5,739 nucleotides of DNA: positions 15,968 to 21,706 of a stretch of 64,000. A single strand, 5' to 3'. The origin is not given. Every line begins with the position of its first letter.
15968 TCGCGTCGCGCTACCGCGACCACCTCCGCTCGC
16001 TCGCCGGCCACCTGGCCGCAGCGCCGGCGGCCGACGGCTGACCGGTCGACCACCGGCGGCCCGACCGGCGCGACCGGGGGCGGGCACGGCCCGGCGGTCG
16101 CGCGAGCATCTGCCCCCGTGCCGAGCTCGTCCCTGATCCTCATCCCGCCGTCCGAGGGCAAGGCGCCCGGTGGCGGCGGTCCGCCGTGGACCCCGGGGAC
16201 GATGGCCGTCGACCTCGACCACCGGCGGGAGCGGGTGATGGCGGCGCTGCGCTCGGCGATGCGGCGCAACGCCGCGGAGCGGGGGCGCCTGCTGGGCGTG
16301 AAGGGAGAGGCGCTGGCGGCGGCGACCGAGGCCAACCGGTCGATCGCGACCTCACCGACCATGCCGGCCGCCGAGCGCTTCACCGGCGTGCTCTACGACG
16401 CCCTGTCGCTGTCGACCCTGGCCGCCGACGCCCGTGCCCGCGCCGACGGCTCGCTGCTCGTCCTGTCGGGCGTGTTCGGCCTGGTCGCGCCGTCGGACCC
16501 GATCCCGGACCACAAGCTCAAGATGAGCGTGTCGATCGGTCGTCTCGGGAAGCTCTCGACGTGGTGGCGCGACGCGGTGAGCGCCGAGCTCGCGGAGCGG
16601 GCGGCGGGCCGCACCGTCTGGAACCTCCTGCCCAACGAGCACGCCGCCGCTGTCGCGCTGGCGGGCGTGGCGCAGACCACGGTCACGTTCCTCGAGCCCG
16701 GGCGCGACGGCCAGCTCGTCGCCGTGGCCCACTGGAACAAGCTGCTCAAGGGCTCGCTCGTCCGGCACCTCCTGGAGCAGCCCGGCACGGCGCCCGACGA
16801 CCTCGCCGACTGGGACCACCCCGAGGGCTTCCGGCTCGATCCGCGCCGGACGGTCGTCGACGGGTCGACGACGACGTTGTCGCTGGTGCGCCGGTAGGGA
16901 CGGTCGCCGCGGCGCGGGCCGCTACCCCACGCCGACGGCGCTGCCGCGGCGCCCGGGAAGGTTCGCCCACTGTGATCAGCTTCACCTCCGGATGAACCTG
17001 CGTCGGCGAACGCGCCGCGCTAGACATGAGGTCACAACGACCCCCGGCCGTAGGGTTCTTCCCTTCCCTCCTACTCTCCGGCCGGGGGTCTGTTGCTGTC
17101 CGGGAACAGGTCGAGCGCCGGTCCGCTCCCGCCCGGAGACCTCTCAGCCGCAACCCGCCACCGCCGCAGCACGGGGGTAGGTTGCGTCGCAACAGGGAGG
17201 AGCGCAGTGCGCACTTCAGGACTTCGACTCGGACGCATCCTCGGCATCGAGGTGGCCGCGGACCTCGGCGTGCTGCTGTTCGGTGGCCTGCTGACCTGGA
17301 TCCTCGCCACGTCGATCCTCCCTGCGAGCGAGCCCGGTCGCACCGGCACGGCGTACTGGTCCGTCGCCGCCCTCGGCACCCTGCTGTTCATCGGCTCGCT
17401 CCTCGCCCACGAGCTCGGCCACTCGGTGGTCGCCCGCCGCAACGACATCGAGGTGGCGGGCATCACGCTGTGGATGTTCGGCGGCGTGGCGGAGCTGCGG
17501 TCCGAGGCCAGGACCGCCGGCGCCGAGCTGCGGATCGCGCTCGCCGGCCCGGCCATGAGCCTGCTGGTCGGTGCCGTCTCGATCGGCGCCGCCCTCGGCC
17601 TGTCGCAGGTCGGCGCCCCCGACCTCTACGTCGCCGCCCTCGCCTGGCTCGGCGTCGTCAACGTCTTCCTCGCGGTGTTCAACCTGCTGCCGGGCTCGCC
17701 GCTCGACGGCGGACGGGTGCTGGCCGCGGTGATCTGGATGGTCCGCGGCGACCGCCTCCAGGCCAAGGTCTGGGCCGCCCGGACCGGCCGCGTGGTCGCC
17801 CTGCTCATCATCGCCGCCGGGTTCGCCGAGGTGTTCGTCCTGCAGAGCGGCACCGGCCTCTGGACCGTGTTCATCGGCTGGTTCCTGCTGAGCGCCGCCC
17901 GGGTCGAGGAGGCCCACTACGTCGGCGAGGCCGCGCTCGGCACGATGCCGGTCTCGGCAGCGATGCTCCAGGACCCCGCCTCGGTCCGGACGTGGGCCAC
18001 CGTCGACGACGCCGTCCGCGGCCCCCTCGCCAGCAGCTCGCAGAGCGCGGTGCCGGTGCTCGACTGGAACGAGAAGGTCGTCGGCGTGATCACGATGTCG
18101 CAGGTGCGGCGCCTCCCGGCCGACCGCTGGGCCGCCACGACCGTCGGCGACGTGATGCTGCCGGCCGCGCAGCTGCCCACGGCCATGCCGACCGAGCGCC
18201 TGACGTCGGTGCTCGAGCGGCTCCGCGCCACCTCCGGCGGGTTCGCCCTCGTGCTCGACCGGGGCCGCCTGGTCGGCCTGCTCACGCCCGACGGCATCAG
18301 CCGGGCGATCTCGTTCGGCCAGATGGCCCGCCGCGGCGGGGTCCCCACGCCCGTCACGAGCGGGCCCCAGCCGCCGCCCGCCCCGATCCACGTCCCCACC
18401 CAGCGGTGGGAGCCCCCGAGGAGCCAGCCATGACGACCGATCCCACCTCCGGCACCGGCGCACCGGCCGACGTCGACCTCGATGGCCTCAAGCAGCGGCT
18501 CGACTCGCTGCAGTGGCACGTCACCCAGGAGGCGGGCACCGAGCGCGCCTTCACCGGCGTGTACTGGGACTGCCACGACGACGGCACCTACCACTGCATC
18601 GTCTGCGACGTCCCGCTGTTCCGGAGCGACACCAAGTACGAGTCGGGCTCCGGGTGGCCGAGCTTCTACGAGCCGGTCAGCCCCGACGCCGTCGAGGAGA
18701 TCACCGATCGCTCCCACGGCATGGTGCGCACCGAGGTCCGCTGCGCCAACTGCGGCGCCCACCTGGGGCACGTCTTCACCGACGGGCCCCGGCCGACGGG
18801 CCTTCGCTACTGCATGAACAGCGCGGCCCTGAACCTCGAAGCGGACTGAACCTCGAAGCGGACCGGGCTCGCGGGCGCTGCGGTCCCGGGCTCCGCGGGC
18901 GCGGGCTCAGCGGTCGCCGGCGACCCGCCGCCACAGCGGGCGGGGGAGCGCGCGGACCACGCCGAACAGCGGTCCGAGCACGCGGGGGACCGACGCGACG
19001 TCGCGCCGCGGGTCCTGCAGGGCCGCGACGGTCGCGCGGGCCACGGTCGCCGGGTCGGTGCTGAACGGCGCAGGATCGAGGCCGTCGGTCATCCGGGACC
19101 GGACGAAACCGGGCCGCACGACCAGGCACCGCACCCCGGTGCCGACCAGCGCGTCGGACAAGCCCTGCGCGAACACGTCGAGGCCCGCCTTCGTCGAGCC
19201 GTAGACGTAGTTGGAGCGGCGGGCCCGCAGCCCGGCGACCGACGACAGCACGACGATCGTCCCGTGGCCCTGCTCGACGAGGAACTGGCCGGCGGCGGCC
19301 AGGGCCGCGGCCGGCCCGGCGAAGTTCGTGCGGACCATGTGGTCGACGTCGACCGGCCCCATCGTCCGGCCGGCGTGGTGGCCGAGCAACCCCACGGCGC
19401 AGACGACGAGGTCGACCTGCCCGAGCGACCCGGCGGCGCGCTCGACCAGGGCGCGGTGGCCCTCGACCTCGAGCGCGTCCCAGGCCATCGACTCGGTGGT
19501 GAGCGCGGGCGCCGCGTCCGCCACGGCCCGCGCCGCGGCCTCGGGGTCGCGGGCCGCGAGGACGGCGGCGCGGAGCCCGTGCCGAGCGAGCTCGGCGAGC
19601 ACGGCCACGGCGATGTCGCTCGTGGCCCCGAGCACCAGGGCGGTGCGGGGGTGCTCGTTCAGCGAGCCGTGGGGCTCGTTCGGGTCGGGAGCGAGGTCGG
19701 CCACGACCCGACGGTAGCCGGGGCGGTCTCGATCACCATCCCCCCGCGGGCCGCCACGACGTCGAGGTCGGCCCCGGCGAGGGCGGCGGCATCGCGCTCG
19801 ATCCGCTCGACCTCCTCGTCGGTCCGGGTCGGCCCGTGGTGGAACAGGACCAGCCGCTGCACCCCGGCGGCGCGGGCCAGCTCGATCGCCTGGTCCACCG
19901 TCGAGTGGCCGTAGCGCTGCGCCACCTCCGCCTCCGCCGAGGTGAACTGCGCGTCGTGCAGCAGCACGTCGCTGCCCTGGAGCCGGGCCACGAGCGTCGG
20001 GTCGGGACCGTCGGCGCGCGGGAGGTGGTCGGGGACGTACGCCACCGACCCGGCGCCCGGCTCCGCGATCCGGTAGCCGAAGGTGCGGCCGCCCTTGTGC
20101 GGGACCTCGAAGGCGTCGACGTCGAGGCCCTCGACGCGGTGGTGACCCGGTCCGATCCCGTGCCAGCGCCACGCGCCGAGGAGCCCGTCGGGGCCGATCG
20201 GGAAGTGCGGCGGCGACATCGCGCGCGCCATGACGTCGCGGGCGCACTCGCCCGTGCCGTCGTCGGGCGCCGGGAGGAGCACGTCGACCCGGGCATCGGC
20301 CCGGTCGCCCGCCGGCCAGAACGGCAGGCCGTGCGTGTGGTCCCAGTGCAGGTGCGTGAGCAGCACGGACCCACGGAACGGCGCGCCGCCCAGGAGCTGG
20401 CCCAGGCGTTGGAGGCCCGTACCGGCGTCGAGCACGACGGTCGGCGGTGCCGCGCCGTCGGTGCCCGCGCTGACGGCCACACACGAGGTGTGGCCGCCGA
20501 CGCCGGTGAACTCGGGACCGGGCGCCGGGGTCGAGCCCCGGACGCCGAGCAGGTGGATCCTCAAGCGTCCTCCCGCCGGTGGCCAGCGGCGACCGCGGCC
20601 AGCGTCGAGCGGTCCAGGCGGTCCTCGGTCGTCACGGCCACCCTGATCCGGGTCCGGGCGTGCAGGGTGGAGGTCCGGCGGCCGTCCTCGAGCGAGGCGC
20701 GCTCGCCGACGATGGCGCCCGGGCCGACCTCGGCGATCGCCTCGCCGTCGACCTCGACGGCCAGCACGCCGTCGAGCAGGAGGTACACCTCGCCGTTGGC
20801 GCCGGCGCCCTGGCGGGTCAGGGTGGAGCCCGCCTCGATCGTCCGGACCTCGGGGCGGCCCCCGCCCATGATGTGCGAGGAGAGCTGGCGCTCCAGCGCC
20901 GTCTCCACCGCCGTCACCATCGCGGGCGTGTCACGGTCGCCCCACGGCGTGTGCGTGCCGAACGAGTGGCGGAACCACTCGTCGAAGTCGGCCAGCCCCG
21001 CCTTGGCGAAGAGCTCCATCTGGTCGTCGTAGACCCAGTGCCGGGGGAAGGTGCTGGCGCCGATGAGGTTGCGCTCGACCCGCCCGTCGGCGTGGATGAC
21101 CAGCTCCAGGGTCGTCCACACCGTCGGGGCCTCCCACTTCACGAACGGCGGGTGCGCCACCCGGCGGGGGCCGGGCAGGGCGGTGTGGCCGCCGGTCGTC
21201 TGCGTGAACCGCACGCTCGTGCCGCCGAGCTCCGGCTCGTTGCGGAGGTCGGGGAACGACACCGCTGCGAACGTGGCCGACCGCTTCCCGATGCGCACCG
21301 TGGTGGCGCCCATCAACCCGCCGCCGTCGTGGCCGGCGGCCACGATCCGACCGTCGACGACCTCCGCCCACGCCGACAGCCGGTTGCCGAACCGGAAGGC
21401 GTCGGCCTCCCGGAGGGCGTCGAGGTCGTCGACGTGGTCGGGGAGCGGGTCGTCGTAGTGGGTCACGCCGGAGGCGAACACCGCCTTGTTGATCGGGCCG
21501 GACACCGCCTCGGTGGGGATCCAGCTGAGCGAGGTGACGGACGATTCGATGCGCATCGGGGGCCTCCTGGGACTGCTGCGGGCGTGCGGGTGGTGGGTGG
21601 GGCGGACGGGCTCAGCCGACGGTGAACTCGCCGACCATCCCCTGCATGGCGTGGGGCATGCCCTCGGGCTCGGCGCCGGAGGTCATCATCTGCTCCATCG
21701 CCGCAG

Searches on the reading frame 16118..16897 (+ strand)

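Call 55: search_protein_families(library=pfam, proteins=[window:16118-16897:+], max_evalue=0.001)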
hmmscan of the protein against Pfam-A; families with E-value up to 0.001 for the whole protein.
window:16118-16897:+ (259 aa): 1 family
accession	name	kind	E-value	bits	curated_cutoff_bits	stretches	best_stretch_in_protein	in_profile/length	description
PF03883.20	H2O2_YaaD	-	6.7e-36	124.4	29.6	1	6-242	2-234/236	Peroxide stress protein YaaA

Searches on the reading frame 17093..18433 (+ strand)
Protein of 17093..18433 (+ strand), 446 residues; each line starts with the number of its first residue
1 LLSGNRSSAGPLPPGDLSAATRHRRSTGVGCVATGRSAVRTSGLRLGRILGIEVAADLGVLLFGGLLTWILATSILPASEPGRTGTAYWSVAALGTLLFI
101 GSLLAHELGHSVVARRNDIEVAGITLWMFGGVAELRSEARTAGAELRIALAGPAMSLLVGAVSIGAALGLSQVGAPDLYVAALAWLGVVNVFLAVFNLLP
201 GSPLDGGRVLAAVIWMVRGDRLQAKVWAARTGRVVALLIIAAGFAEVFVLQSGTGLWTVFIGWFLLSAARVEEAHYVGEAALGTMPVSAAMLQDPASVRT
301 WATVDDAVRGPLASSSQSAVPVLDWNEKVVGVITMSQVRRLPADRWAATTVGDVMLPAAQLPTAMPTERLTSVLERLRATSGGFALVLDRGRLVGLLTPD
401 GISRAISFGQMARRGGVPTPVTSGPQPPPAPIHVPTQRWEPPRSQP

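Call 55: search_protein_families(library=pfam, proteins=[window:17093-18433:+], max_evalue=0.001)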
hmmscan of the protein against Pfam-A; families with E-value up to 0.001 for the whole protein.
window:17093-18433:+ (446 aa): 2 families
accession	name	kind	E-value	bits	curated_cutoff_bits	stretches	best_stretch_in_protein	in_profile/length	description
PF02163.28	Peptidase_M50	-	2.4e-23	83.1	27.2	2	180-237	160-219/221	Peptidase family M50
PF00571.33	CBS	-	1.5e-07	32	24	0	351-406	1-55/57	CBS domain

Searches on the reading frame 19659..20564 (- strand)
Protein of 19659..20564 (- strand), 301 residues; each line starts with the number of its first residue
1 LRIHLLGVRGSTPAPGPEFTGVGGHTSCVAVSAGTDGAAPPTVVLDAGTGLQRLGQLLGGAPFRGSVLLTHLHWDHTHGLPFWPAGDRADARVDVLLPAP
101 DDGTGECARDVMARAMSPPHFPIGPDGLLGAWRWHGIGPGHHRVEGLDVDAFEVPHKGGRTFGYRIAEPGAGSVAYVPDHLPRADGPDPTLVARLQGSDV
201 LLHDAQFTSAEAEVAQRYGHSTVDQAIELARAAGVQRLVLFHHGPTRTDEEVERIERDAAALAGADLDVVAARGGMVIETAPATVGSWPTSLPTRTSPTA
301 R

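Call 4: search_protein_families(library=pfam, proteins=[window:19659-20564:-], max_evalue=0.01)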
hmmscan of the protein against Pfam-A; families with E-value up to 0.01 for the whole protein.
window:19659-20564:- (301 aa): 1 family
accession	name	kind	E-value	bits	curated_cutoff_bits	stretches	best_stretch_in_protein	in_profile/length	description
PF12706.13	Lactamase_B_2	-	4.9e-23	82.2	27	1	43-243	3-200/200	Beta-lactamase superfamily domain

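Call 19: search_protein_families(library=ncbifam, proteins=[window:19659-20564:-], max_evalue=0.01)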
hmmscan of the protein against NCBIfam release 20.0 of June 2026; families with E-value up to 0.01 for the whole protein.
window:19659-20564:- (301 aa): 11 families
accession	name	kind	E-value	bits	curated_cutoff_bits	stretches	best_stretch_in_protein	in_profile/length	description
TIGR02651.1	RNase_Z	equivalog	2e-18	66.5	292.95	1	190-260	215-285/302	ribonuclease Z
NF000801.0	PRK00055.1-3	equivalog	5.1e-14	52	252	1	189-259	217-285/307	ribonuclease Z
NF002558.0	PRK02126.1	subfamily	4.5e-13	48.9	315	1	172-263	243-332/345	ribonuclease Z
NF041851.1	cyc_nuc_deg_phdiest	equivalog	1.5e-12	47.5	400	1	141-253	126-231/253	cyclic nucleotide-degrading phosphodiesterase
NF000805.0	PRK00055.2-3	equivalog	1.3e-11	44.3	416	1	196-272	220-292/307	ribonuclease Z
NF000800.0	PRK00055.1-1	equivalog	1.4e-10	40.6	398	1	187-261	215-289/305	ribonuclease Z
TIGR02649.1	true_RNase_BN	exception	4.4e-08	32.5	563.7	1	191-261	218-288/304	ribonuclease BN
NF000804.0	PRK00055.2-1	equivalog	0.00016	20.8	402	1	191-247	215-271/306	ribonuclease Z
TIGR02650.1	RNase_Z_T_toga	equivalog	0.00025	20.4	507.05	1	195-243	198-244/277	ribonuclease Z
NF038231.1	MBL_Geo_Pelo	equivalog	0.00031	20.4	360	0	144-242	139-222/250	GPMC system MBL fold metallohydrolase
NF000806.0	PRK00055.2-4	equivalog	0.00034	19.9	363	0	219-256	217-254/280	ribonuclease Z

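Call 40: search_solved_structures(query=window:19662-20564:-, max_evalue=0.01, show_alignments=2)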
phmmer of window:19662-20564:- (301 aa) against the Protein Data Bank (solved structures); distinct sequences matched with E-value up to 0.01: 5.
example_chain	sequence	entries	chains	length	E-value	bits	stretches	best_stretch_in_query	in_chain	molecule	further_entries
1y44_A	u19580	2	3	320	5.1e-06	29.4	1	196-247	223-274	Ribonuclease Z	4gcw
2cbn_A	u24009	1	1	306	6.3e-06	29.1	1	186-260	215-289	RIBONUCLEASE Z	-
1ww1_A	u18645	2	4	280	2.2e-05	27.4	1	194-247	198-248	tRNase Z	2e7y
3zwf_A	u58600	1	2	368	4e-05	26.5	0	198-244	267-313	ZINC PHOSPHODIESTERASE ELAC PROTEIN 1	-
2fk6_A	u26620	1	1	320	8.2e-05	25.5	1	196-247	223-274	RIBONUCLEASE Z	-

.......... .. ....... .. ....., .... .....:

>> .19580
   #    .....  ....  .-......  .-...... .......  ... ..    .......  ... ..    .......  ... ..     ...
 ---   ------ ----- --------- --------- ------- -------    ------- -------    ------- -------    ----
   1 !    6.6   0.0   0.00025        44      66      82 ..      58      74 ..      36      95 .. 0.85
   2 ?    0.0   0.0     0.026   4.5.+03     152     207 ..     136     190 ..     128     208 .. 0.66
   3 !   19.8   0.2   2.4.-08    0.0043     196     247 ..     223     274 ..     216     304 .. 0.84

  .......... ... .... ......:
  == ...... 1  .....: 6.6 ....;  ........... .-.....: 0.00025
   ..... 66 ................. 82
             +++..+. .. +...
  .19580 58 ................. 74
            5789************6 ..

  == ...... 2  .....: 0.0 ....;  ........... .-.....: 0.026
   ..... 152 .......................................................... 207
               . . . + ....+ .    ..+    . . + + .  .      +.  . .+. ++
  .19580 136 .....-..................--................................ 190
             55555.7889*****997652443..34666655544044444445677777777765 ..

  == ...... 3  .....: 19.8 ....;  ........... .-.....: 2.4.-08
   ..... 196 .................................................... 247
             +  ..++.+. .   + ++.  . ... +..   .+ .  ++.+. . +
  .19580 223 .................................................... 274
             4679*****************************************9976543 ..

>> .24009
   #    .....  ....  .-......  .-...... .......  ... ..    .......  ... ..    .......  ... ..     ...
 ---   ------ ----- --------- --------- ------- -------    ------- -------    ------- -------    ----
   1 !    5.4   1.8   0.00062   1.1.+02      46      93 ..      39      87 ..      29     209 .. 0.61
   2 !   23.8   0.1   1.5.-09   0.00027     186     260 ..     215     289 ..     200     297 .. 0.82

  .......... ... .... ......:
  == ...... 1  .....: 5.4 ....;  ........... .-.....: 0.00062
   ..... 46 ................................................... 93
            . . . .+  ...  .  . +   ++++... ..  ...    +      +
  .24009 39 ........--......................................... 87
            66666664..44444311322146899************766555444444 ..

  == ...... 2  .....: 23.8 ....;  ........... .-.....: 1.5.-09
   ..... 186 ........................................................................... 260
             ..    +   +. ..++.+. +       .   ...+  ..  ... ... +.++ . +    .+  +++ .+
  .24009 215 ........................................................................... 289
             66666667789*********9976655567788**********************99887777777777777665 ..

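Call 54: search_protein_families(library=padloc, proteins=[window:19659-20564:-], max_evalue=0.001)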
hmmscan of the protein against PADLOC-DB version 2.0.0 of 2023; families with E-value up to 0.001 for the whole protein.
window:19659-20564:- (301 aa): 0 families

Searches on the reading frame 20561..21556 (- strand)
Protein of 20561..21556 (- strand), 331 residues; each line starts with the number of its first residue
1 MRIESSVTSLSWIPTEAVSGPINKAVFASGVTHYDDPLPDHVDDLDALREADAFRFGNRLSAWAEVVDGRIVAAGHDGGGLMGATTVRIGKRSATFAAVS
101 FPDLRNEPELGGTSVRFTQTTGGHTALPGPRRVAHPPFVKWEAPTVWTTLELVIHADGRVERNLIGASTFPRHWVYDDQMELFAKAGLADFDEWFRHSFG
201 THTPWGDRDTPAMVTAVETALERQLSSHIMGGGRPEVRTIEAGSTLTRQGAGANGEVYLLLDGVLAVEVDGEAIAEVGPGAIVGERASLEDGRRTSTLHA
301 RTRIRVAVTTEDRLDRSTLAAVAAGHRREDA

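Call 4: search_protein_families(library=pfam, proteins=[window:20561-21556:-], max_evalue=0.01)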
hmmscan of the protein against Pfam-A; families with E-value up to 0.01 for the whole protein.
window:20561-21556:- (331 aa): 1 family
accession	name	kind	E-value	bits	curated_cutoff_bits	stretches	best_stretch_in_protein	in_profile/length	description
PF00027.35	cNMP_binding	-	3.2e-11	43.5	27.5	1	238-314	2-82/89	Cyclic nucleotide-binding domain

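Call 19: search_protein_families(library=ncbifam, proteins=[window:20561-21556:-], max_evalue=0.01)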
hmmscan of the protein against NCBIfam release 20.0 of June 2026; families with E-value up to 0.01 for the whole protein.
window:20561-21556:- (331 aa): 1 family
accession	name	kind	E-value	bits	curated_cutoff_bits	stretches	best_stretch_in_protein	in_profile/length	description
NF058543.1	ActPatMycb56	equivalog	0.00024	20.1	460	1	239-310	23-97/317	acetyltransferase Pat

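Call 25: find_homologous_proteins(query=window:20564-21556:-)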
Query window:20564-21556:- (331 aa): 6878 proteins with E <= 0.001 among 8000 candidates; the best 120 are listed.
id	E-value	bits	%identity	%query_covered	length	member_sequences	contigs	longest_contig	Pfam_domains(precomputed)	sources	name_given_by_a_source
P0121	3.3e-208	708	95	100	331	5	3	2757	PF00027.36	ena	-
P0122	3.2e-192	656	87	100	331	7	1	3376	PF00027.36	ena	-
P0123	1.1e-179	615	83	100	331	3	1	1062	PF00027.36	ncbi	-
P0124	6.9e-178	609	82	100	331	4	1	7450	PF00027.36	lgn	-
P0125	3.1e-172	590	81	100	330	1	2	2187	PF00027.36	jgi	jgi:hypothetical protein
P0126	2.6e-171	587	79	99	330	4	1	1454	PF00027.36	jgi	-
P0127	1.8e-169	581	78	100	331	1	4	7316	PF00027.36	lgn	-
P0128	4.5e-159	547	72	100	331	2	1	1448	PF00027.36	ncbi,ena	-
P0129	4.5e-157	540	73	99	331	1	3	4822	PF00027.36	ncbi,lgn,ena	-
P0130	2.5e-156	538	72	99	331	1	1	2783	PF00027.36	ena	-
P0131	9.1e-149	513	69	99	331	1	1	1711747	PF00027.36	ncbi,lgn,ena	-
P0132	2.0e-144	499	69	100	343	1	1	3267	PF00027.36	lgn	-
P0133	3.7e-141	488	68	100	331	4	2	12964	PF00027.36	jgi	jgi:hypothetical protein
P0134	1.9e-138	479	66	99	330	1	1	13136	PF00027.36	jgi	jgi:hypothetical protein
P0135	5.7e-138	478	66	100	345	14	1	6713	PF00027.36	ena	-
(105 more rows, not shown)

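Call 35: predict_structure(alignment_id=A1)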
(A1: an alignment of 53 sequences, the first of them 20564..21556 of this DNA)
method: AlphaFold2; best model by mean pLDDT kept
length: 331 residues; sequences in the alignment: 53
mean_pLDDT: 71.8   pTM: 0.55
mean pLDDT of the five models: 71.8, 67.0, 65.6, 64.6, 61.5
residues with pLDDT >= 90: 80; 70-90: 109; 50-70: 81; < 50: 61
segments of 3 or more residues with pLDDT < 50: 21-28, 30-33, 128-142, 198-225, 326-331
pLDDT, mean of each block of 10 residues (from residue 1): 96 66 46 67 91 86 96 90 65 63 87 95 61 33 73 97 88 92 84 52 33 31 49 73 88 78 76 72 66 81 78 69 49 31
secondary structure, 60 per line:
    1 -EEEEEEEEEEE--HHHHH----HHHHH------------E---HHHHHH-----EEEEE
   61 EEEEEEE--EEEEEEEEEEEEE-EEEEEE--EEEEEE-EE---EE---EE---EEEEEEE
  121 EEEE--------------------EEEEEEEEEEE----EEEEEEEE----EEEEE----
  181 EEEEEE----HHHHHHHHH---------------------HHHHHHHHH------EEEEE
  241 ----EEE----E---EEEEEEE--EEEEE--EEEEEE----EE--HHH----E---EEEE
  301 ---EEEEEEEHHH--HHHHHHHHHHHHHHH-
elements in order: E2-12 H15-19 H24-28 H45-50 E56-67 E70-82 E84-89 E92-97 E114-124 E145-155 E160-167 E172-176 E181-186 H191-199 H221-229 E236-240 E245-247 E256-262 E265-269 E272-277 E297-300 E304-310 H316-330

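Call 54: search_protein_families(library=padloc, proteins=[window:20561-21556:-], max_evalue=0.001)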
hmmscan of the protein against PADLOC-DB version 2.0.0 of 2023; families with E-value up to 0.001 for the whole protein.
window:20561-21556:- (331 aa): 4 families
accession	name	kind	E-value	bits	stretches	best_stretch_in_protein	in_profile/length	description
PDLC00731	Effector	-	3.2e-08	30.9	1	236-315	41-120/306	TIR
PDLC02371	PycTIR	-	2.6e-07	28.3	1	236-307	38-109/288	-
PDLC00734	PycC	-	7.8e-07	26.5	1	236-309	34-111/374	Pycsar cyclase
PDLC00732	Effector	-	1.7e-06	25.2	1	235-308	36-109/301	TIR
